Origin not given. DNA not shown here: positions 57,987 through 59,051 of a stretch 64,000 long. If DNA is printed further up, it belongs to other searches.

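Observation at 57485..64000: Non-canonical Nap electron-transfer module in one long operon with serial GTGA start/stop overlaps.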

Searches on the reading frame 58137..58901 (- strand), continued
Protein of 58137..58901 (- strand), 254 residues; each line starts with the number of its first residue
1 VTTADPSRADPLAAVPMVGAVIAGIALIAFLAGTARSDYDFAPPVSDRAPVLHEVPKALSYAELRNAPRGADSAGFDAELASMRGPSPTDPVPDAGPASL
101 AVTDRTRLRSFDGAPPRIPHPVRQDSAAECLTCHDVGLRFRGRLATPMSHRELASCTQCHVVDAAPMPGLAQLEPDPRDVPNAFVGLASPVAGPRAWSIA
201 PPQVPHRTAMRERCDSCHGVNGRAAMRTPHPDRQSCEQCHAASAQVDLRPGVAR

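Call 41: search_protein_families(library=ncbifam, proteins=[L004:4527-5129:+, L003:4469-5182:+, L004:7337-7597:+, L004:10997-11311:+, L003:10747-11526:+, L004:10774-11004:+, L004:6045-7337:+, L004:5129-6037:+], max_evalue=0.1)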
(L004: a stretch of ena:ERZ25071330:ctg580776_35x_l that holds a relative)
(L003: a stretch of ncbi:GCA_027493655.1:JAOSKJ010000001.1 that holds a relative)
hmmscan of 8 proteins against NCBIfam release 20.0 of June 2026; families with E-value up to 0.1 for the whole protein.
L004:4527-5129:+ (200 aa): 2 families
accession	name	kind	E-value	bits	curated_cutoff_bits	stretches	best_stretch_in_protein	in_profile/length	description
TIGR03508.1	decahem_SO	subfamily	3.7e-05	23.3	192.2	1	57-139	28-106/258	DmsE family decaheme c-type cytochrome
TIGR03153.1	cytochr_NrfH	equivalog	0.0045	17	134.2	1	122-175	23-65/138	cytochrome c nitrite reductase small subunit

L003:4469-5182:+ (237 aa): 3 families
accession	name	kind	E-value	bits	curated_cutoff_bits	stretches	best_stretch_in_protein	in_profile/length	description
NF041198.1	UshA_like_PCGU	equivalog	1e-05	24.4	275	1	101-145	472-512/519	UshA-like (seleno)protein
TIGR03507.1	decahem_SO1788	subfamily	2.3e-05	23.1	209.3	1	136-217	245-315/672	OmcA/MtrC family decaheme c-type cytochrome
TIGR03508.1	decahem_SO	subfamily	0.0012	18.3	192.2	0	133-204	1-77/258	DmsE family decaheme c-type cytochrome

L004:7337-7597:+ (86 aa): 0 families

L004:10997-11311:+ (104 aa): 0 families

L003:10747-11526:+ (259 aa): 62 families (the best 25 are shown)
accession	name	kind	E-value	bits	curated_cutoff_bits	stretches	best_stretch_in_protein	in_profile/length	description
NF007012.0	PRK09476.1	equivalog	5.8e-28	97.7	269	1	84-249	28-209/254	ferredoxin-type protein NapG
TIGR00397.1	mauM_napG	subfamily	2.4e-23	82.8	178.85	1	96-247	34-198/213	MauM/NapG family ferredoxin-type protein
TIGR00402.1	napF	equivalog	7.4e-14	51.9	102.2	1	102-238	22-145/149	ferredoxin-type protein NapF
NF005503.0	PRK07118.1-2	equivalog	1.1e-08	34.7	252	2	186-240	132-183/292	RnfABCDGE type electron transport complex subunit B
TIGR04041.1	activase_YjjW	hypoth_equivalog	5.8e-08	32.5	250.2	2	197-241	44-87/276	YjjW family glycine radical enzyme activase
NF058577.1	FdxA_fam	equivalog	1.4e-07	31.6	65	2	198-238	11-50/52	4Fe-4S ferredoxin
NF043069.1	T4HPD_activ_SAM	equivalog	2.8e-07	30.2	425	2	191-244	48-100/299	trans-4-hydroxy-L-proline dehydratase activase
NF007202.0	PRK09623.1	equivalog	1e-06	29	166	1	198-240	55-97/105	3-methyl-2-oxobutanoate dehydrogenase subunit delta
NF045874.1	Vhu_polyferre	exception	1.1e-06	27.6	600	1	115-238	59-171/381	F420-non-reducing hydrogenase associated-polyferredoxin VhuB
NF041836.1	rnfB_Methano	equivalog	1.8e-06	27.6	445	1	115-238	141-259/265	Rnf electron transport complex subunit RnfB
NF007204.0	PRK09625.1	equivalog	2.8e-06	27.4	125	1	186-247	53-112/133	pyruvate flavodoxin oxidoreductase subunit delta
NF005505.0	PRK07118.1-4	equivalog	4e-06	26.5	378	1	115-238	141-259/265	Fe-S cluster domain-containing protein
NF048010.1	SfplDhtActHpsHDes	equivalog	6.6e-06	25.1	430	1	187-240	48-104/298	(2S)-3-sulfopropanediol dehydratase activating enzyme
NF045797.1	DsrO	equivalog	7.7e-06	25.5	200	1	201-257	110-166/235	sulfate reduction electron transfer complex DsrMKJOP subunit DsrO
NF038196.1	ferrodoxin_EFR1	subfamily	8.2e-06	26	75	2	198-238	188-226/242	EFR1 family ferrodoxin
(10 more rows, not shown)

L004:10774-11004:+ (76 aa): 0 families

L004:6045-7337:+ (430 aa): 4 families
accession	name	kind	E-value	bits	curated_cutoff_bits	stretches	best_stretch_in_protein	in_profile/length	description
NF045798.1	DsrP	equivalog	2.5e-119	398.8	350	1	36-417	4-345/346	sulfate reduction electron transfer complex DsrMKJOP subunit DsrP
NF041784.1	mnquin_red_QrcD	equivalog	1.8e-11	43.9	570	1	38-419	12-404/408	menaquinone reductase integral membrane subunit QrcD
TIGR03148.1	cyt_nit_nrfD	equivalog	0.002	17.4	347.6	1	204-332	147-273/316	cytochrome c nitrite reductase subunit NrfD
NF002676.0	PRK02399.1-4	equivalog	0.048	12.5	556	1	352-403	105-156/415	hypothetical protein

L004:5129-6037:+ (302 aa): 67 families (the best 25 are shown)
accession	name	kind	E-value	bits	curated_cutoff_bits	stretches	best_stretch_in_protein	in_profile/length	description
NF045797.1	DsrO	equivalog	1.7e-54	184.7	200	1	78-299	34-234/235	sulfate reduction electron transfer complex DsrMKJOP subunit DsrO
NF041782.1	mnquin_red_QrcC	equivalog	4.1e-46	157.6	400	1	89-299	2-225/239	menaquinone reductase iron-sulfur cluster-binding subunit QrcC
NF011569.0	PRK14993.1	equivalog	7.1e-42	143.5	416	2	86-207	42-150/244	tetrathionate reductase subunit TtrB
NF041715.1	arsenate_red_ArrB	equivalog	7.8e-42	143.4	450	2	217-299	143-225/233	arsenate respiratory reductase iron-sulfur subunit ArrB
TIGR03149.1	cyt_nit_nrfC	equivalog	3e-36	124.9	377.6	1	75-297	26-214/225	cytochrome c nitrite reductase Fe-S protein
TIGR02951.1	DMSO_dmsB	equivalog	7.3e-31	107.4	214.1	2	87-212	1-120/161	DMSO/selenate family reductase complex B subunit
NF008134.0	PRK10882.1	equivalog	2.4e-27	95.9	263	2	93-211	44-168/329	hydrogenase 2 operon protein HybA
NF045715.1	sulf_resp_HmcB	equivalog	3e-27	95.5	420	1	93-267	42-198/307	sulfate respiration complex iron-sulfur protein HmcB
TIGR03478.1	DMSO_red_II_bet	subfamily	1.9e-25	89.4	480.7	3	143-209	117-184/321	DMSO reductase family type II enzyme, iron-sulfur subunit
NF042979.1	EthbenzDh_ebdB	equivalog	5.9e-22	78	740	2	143-208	139-205/354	ethylbenzene dehydrogenase subunit beta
NF038355.1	FDH3_beta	equivalog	6.3e-19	68.7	240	1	92-267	7-164/180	formate dehydrogenase FDH3 subunit beta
NF007658.0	PRK10330.1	equivalog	7.8e-18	64.6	260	1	155-262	56-152/181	electron transport protein HydN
TIGR01582.1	FDH-beta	equivalog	3.8e-17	62.3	334.7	2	85-207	19-144/283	formate dehydrogenase subunit beta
NF007382.0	PRK09898.1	equivalog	5.7e-17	61.9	213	1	95-204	66-171/208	ferredoxin-like protein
TIGR01660.1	narH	equivalog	6.8e-14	51.1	524.05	1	151-210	177-237/492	nitrate reductase subunit beta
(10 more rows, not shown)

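Call 64: search_solved_structures(query=A3, max_evalue=10, show_alignments=2)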
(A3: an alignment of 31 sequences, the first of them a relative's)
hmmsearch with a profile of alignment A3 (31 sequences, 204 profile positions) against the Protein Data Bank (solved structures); distinct sequences matched with E-value up to 10: 32.
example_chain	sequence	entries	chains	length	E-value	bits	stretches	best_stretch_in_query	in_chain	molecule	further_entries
1eys_C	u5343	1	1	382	4.8e-05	26.3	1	52-78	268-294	PHOTOSYNTHETIC REACTION CENTER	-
7c52_C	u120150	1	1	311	0.0001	25.2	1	52-78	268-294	Photosynthetic reaction center cytochrome c subunit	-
5b5m_C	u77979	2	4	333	0.00013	24.9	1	52-78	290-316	Photosynthetic reaction center cytochrome c subunit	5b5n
2vr0_A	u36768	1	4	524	0.00014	24.7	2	87-145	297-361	CYTOCHROME C NITRITE REDUCTASE, CATALYTIC SUBUNIT NFRA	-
2j7a_A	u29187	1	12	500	0.00015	24.6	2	87-145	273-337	CYTOCHROME C NITRITE REDUCTASE NRFA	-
9m8m_C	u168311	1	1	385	0.00018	24.4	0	41-78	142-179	Photosynthetic reaction center cytochrome c subunit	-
3wmm_C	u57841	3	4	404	0.00019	24.3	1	52-78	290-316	Photosynthetic reaction center C subunit | Photosynthetic reaction center cytochrome c subunit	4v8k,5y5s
1gu6_A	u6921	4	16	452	0.00071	22.4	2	132-186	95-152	CYTOCHROME C552 | Cytochrome c-552 | Cytochrome c nitrite reductase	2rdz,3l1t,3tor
4wjy_A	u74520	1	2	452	0.00073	22.4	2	132-186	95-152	Cytochrome c-552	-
2rf7_A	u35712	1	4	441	0.0011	21.8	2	132-186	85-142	Cytochrome c-552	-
9h19_C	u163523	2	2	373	0.0015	21.4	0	61-93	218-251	Photosynthetic reaction center cytochrome c subunit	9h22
7o0u_C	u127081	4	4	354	0.0029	20.4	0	61-93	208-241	MULTIHEME_CYTC domain-containing protein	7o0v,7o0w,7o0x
7c9r_C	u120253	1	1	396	0.0035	20.1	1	52-75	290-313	Photosynthetic reaction center cytochrome c subunit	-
7xxf_C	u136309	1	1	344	0.0044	19.8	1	7-77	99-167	Photosynthetic reaction center cytochrome c subunit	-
8k5o_C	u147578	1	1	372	0.0049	19.7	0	59-77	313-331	Photosynthetic reaction center cytochrome c subunit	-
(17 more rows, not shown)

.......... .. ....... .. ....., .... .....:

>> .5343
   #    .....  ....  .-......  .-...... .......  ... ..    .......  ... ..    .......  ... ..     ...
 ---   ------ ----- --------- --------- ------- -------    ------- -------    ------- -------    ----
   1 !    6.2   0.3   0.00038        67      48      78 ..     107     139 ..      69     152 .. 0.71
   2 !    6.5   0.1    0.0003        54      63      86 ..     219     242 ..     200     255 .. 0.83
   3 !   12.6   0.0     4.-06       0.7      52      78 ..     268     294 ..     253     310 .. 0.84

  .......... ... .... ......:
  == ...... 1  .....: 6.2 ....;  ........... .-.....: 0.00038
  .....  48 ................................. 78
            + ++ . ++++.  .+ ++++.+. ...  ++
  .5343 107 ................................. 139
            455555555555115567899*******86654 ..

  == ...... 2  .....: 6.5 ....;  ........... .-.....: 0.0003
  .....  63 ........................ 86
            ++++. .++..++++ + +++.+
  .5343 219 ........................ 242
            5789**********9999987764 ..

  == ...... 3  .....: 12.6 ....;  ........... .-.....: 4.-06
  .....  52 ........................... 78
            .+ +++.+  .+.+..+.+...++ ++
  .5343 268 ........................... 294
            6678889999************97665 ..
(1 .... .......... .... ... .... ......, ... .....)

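Call 75: search_protein_representatives(alignment_id=A1)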
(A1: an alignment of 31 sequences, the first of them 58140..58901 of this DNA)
Query: 31 sequences, 254 profile positions. Proteins with E-value up to 0.001 (for the whole library): 1112; up to 1e-10: 771; up to 1e-30: 403. The best 150 are listed.
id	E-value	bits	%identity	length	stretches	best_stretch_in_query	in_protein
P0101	4.0e-96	337.9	-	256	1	8-252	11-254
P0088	1.9e-94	332.4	-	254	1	9-252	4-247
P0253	4.2e-87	308.3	-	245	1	7-244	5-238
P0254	9.6e-87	307.1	-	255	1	6-253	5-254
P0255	9.7e-87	307.1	-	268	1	5-252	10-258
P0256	1.8e-77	276.8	-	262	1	7-251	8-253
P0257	2.0e-77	276.6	-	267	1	6-250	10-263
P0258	5.4e-77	275.2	-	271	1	5-249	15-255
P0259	6.3e-77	275.0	-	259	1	8-251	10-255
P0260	1.1e-76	274.2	-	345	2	8-242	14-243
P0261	9.6e-75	267.8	-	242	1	85-251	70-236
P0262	4.9e-74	265.5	-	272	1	7-252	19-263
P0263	5.9e-74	265.2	-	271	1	10-252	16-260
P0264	5.9e-74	265.2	-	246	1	10-248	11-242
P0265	1.4e-73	264.0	-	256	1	8-248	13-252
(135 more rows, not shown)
